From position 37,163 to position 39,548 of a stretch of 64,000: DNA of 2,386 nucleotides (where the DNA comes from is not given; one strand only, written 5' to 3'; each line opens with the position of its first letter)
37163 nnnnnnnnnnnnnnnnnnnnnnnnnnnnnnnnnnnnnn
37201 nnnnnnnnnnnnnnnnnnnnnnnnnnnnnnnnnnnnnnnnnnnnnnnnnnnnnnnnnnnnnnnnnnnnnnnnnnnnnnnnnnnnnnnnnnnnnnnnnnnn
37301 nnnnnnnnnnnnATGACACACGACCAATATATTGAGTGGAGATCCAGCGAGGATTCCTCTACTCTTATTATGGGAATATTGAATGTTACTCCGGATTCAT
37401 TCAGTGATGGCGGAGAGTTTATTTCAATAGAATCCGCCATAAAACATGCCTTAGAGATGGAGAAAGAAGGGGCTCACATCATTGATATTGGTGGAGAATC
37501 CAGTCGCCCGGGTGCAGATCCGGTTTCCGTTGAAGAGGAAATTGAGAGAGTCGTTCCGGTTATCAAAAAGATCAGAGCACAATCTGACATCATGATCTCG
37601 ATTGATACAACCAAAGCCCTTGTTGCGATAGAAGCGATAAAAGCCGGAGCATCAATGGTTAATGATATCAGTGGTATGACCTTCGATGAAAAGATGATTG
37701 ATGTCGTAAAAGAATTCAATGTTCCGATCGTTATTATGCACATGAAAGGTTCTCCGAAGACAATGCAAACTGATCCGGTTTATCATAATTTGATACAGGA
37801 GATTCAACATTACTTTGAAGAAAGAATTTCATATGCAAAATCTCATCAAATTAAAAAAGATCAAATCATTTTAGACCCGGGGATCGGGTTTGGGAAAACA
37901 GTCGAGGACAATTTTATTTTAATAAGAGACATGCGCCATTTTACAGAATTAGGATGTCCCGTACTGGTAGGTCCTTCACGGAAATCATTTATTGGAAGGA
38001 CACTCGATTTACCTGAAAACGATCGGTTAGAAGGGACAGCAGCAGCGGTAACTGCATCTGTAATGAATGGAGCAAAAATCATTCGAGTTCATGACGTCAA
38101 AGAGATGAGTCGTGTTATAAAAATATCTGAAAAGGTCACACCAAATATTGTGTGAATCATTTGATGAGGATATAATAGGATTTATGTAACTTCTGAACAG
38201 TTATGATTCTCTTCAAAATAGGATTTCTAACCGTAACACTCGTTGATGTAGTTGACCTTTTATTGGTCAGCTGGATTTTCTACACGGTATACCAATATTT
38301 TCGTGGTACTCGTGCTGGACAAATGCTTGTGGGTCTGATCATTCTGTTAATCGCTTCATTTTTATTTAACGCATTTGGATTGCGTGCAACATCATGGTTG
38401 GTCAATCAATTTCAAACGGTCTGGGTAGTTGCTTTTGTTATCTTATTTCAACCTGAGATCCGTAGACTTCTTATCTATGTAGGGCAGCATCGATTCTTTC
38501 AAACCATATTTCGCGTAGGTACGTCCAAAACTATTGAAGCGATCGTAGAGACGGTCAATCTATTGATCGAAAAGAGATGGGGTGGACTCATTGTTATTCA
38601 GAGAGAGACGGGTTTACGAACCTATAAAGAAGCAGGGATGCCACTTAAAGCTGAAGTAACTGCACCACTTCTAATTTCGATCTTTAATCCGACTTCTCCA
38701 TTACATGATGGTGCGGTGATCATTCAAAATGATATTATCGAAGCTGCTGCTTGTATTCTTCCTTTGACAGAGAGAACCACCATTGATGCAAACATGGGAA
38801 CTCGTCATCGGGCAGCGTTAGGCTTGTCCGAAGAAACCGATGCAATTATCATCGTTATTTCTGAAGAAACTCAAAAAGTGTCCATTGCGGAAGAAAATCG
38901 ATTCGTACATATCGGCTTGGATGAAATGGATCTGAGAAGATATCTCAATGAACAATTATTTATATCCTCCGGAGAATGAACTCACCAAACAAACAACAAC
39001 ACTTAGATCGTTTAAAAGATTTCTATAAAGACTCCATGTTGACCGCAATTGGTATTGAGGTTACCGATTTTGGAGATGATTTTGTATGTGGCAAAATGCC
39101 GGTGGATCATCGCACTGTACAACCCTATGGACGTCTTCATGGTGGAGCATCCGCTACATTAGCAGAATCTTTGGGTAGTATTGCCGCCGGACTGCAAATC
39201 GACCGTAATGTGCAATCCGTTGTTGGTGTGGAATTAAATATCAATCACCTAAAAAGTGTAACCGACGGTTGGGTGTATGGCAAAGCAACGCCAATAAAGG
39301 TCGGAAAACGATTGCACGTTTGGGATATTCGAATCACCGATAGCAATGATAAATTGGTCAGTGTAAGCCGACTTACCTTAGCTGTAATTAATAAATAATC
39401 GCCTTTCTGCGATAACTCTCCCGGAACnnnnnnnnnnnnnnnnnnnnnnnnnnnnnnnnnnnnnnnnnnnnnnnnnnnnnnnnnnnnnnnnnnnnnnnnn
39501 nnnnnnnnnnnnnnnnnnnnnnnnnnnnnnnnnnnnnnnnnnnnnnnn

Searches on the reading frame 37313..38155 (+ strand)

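Call 29: search_protein_families(library=pfam, proteins=[window:37313-38155:+], max_evalue=0.00001)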
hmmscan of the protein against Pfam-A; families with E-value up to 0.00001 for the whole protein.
window:37313-38155:+ (280 aa): 1 family
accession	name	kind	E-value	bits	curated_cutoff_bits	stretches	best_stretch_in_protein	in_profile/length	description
PF00809.28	Pterin_bind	-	2.1e-90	303.1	25.5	1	20-260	1-244/244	Pterin binding enzyme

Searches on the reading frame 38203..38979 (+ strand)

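Call 29: search_protein_families(library=pfam, proteins=[window:38203-38979:+], max_evalue=0.00001)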
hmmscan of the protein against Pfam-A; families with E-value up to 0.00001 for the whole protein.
window:38203-38979:+ (258 aa): 2 families
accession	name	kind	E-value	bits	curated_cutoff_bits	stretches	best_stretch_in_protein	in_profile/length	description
PF02457.21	DAC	-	6.1e-40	136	27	1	117-233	3-118/119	DisA bacterial checkpoint controller nucleotide-binding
PF19293.4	CdaA_N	-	9.6e-10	39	23.8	1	9-86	3-81/81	CdaA N-terminal transmembrane domain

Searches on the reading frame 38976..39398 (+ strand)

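Call 29: search_protein_families(library=pfam, proteins=[window:38976-39398:+], max_evalue=0.00001)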
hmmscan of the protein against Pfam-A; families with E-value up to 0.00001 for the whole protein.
window:38976-39398:+ (140 aa): 1 family
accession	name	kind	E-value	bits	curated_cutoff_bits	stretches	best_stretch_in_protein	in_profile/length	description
PF03061.28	4HBT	-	2.2e-17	63.6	20.6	1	51-128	1-78/79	Thioesterase superfamily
